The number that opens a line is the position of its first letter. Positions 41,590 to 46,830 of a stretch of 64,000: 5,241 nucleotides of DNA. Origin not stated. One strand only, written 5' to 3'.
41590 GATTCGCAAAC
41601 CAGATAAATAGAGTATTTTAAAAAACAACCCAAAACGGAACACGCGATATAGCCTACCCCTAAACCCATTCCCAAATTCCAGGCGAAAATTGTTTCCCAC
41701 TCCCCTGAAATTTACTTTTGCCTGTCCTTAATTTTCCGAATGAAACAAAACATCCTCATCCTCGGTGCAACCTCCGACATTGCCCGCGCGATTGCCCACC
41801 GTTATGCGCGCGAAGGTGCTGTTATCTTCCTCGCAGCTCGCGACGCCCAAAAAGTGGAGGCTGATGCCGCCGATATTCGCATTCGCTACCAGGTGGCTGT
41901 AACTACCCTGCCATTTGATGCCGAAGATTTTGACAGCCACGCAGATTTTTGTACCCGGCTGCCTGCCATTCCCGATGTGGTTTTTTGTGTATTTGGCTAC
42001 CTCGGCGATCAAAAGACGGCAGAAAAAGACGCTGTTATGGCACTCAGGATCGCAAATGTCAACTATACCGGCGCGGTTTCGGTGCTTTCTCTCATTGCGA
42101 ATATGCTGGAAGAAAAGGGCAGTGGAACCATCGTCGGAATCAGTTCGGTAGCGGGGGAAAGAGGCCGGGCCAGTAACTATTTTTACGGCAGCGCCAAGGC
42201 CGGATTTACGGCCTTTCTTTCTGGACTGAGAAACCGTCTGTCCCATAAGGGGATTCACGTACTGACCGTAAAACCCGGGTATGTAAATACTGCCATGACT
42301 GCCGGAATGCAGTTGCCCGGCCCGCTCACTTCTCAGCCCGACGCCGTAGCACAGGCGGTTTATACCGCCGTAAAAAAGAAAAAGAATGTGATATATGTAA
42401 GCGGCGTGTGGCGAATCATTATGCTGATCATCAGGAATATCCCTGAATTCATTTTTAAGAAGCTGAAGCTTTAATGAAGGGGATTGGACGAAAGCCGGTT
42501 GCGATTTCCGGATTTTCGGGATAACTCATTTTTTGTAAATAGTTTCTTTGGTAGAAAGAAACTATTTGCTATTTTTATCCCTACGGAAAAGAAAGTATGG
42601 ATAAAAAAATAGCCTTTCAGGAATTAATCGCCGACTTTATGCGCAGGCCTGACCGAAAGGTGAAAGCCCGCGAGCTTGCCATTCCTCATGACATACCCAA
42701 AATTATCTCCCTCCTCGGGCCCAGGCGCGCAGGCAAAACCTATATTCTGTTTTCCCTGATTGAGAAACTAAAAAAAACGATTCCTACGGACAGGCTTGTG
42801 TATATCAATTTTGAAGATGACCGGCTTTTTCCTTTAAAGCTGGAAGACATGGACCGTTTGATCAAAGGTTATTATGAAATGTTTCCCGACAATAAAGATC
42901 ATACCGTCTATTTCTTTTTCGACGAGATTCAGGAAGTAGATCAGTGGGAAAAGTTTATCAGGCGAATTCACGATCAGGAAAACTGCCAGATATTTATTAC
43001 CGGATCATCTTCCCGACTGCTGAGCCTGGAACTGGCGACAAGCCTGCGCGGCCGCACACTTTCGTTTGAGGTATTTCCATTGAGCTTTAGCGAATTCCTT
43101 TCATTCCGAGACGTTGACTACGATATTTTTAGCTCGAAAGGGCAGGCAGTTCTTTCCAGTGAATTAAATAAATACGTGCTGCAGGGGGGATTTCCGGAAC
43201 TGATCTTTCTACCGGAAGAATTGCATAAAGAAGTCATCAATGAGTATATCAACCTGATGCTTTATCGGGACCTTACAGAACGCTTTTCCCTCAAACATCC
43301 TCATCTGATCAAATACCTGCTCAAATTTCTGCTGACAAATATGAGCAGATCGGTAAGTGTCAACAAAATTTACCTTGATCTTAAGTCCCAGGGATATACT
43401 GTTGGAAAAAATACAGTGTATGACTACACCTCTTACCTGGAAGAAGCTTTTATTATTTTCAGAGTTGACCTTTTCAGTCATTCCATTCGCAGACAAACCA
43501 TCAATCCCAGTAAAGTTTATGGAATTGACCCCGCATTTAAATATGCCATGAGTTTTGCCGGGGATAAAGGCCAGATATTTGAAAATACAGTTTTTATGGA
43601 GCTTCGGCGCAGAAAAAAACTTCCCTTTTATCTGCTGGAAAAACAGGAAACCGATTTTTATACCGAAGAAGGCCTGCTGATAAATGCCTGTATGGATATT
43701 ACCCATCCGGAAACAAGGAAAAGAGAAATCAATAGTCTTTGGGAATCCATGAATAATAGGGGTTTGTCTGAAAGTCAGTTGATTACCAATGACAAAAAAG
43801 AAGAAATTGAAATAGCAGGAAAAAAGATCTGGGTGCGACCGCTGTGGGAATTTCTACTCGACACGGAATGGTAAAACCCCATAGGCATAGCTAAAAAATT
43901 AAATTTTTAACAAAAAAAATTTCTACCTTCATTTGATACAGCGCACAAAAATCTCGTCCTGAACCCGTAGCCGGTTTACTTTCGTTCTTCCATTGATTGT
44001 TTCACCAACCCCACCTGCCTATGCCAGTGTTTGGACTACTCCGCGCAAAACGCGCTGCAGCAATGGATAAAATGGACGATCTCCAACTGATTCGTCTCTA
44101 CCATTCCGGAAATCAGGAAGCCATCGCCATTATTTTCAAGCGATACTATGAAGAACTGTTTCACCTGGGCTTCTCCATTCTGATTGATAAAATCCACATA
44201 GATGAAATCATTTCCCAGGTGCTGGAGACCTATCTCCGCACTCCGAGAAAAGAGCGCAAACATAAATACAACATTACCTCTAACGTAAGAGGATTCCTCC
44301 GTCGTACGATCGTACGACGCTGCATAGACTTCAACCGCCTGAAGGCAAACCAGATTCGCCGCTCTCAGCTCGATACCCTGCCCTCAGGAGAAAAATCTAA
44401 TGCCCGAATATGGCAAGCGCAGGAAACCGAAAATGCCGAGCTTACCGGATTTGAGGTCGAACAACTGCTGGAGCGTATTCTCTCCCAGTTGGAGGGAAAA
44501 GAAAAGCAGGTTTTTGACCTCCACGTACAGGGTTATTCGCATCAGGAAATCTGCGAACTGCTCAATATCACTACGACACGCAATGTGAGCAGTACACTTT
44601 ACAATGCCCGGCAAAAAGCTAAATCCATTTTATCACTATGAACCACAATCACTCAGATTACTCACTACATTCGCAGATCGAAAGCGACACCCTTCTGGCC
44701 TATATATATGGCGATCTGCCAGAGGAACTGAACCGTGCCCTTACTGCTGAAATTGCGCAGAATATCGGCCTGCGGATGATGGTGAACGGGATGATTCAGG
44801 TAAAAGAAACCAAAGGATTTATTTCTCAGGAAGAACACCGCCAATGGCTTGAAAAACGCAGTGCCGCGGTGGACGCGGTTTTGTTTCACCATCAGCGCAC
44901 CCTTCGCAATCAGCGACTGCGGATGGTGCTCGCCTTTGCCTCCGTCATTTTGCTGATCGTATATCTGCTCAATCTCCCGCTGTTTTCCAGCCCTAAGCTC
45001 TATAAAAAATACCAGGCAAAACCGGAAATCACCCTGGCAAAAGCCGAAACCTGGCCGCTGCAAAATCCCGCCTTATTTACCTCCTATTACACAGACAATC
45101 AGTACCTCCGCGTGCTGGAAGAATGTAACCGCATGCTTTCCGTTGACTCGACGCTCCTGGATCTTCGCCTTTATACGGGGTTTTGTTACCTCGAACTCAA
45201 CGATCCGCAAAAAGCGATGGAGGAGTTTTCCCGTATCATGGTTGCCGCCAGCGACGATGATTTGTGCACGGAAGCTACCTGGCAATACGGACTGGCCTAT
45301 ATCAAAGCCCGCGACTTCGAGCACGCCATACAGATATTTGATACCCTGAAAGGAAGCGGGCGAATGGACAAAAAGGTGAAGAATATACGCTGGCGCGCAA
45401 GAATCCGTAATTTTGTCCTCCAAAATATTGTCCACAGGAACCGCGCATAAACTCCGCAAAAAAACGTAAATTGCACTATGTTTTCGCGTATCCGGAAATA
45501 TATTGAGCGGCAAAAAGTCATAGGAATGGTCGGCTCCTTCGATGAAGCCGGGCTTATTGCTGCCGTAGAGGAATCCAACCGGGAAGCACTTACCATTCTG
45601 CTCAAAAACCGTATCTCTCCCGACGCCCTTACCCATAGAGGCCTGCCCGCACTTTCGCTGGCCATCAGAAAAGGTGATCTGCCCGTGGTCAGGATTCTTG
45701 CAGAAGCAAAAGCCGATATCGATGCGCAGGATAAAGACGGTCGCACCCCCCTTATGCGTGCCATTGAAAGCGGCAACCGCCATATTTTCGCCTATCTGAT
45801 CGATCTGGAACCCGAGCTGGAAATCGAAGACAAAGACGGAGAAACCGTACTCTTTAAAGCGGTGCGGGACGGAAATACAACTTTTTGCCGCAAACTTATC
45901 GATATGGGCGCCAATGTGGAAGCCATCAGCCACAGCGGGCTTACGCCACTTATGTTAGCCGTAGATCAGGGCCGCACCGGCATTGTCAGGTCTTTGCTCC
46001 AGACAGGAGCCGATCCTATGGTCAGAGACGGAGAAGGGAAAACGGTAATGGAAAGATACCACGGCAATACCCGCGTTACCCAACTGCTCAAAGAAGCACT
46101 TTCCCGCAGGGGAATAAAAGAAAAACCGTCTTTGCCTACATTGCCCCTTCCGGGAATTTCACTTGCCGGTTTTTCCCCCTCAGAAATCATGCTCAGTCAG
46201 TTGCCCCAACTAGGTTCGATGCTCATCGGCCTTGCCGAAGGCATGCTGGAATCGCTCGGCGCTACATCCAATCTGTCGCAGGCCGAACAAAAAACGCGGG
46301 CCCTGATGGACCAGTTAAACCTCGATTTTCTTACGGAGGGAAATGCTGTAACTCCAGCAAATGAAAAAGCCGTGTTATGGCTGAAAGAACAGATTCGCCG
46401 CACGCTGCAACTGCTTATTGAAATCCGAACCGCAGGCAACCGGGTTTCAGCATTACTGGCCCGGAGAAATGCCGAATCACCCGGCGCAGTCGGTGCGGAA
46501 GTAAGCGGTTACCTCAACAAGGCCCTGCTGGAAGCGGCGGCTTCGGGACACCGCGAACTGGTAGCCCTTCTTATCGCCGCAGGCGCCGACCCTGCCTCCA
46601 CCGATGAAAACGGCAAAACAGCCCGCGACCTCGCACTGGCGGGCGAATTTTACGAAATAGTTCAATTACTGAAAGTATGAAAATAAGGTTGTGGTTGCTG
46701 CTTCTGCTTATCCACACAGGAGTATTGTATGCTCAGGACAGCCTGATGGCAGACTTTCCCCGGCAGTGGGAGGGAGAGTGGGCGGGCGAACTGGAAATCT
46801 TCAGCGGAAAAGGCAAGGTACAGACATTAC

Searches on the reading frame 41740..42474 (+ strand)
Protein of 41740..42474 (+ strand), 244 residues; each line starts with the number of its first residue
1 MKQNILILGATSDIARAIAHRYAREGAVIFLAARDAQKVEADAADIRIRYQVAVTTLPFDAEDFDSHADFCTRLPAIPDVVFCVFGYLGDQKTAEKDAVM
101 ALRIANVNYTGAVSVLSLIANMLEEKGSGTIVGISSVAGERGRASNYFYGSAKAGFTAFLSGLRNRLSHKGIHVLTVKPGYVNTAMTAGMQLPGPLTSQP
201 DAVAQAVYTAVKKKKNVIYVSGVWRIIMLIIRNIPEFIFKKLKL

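Call 53: search_protein_families(library=pfam, proteins=[window:41740-42474:+])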
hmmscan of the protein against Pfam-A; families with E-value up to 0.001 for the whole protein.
window:41740-42474:+ (244 aa): 3 families
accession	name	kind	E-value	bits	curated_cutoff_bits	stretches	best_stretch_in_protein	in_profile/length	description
PF00106.31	adh_short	-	5.9e-30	104.6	26.6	1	4-188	2-188/195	short chain dehydrogenase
PF13561.12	adh_short_C2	-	9.7e-22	78.1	27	1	9-192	1-186/236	Enoyl-(Acyl carrier protein) reductase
PF08659.16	KR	-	3.4e-05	24.3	22.6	1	5-180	3-176/180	KR domain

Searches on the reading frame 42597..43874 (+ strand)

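Call 53: search_protein_families(library=pfam, proteins=[window:42597-43874:+])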
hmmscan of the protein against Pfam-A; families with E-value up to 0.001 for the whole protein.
window:42597-43874:+ (425 aa): 2 families
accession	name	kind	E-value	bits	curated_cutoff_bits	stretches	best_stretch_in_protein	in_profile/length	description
PF13173.12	AAA_14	-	3.1e-37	127.9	27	1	35-168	3-129/129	AAA domain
PF13635.12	DUF4143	-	7e-14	52.3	28.1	1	224-358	2-147/160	Domain of unknown function (DUF4143)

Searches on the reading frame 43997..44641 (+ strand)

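Call 53: search_protein_families(library=pfam, proteins=[window:43997-44641:+])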
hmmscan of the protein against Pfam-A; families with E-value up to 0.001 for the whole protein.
window:43997-44641:+ (214 aa): 2 families
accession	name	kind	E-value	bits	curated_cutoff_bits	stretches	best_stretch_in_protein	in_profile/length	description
PF08281.18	Sigma70_r4_2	-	3.7e-09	36.5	25.7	1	156-207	2-53/54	Sigma-70, region 4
PF07638.17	Sigma70_ECF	-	2.3e-08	34.6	21.1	1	30-209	6-180/185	ECF sigma factor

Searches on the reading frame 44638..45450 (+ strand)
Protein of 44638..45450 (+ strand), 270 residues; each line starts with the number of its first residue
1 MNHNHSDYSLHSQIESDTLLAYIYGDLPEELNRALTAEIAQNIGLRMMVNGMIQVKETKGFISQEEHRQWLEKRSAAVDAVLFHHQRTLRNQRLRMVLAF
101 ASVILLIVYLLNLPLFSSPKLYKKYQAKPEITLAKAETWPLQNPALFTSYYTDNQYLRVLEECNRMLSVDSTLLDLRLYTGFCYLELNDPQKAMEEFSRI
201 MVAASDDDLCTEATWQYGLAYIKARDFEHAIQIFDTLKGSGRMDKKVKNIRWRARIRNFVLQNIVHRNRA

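Call 53: search_protein_families(library=pfam, proteins=[window:44638-45450:+])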
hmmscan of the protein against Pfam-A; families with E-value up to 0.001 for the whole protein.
window:44638-45450:+ (270 aa): 4 families
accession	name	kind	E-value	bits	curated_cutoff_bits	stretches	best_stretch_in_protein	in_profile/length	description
PF13371.12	TPR_9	-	6.1e-05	23.4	35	1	149-203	4-58/73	Tetratricopeptide repeat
PF14559.12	TPR_19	-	0.00011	22.9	25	0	154-207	5-58/68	Tetratricopeptide repeat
PF07719.23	TPR_2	-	0.00024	21.4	27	0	179-199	6-26/34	Tetratricopeptide repeat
PF13174.12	TPR_6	-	0.00028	21.8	26.3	0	177-200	3-26/33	Tetratricopeptide repeat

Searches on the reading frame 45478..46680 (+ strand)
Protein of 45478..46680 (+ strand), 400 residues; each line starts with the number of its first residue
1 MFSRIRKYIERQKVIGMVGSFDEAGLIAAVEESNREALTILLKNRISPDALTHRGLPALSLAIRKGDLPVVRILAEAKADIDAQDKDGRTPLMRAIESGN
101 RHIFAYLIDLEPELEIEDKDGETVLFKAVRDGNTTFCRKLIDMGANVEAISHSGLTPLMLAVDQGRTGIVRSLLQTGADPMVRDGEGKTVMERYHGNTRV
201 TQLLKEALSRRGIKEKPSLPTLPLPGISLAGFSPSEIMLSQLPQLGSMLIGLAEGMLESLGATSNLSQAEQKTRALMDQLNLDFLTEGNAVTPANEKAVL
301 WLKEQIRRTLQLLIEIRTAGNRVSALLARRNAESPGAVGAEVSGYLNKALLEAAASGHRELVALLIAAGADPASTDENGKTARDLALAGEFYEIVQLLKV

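Call 53: search_protein_families(library=pfam, proteins=[window:45478-46680:+])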
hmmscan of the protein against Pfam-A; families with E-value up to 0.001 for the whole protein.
window:45478-46680:+ (400 aa): 6 families
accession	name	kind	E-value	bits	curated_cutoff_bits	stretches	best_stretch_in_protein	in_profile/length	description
PF12796.13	Ank_2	-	8e-36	122.9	27.3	3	26-116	1-88/90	Ankyrin repeats (3 copies)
PF13637.12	Ank_4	-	6.7e-31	106.1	22.7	2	62-108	4-50/50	Ankyrin repeats (many copies)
PF00023.36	Ank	-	3.6e-29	99.6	21.1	1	154-184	2-32/33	Ankyrin repeat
PF13606.12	Ank_3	-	1e-23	80.9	22.3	0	154-180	2-28/30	Ankyrin repeat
PF13857.12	Ank_5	-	4.8e-23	81.4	27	3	146-192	8-54/56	Ankyrin repeats (many copies)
PF24521.3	Ank_KRIT1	-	8.3e-07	29.3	80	0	91-192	21-123/149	KRIT1 ankyrin-repeats domain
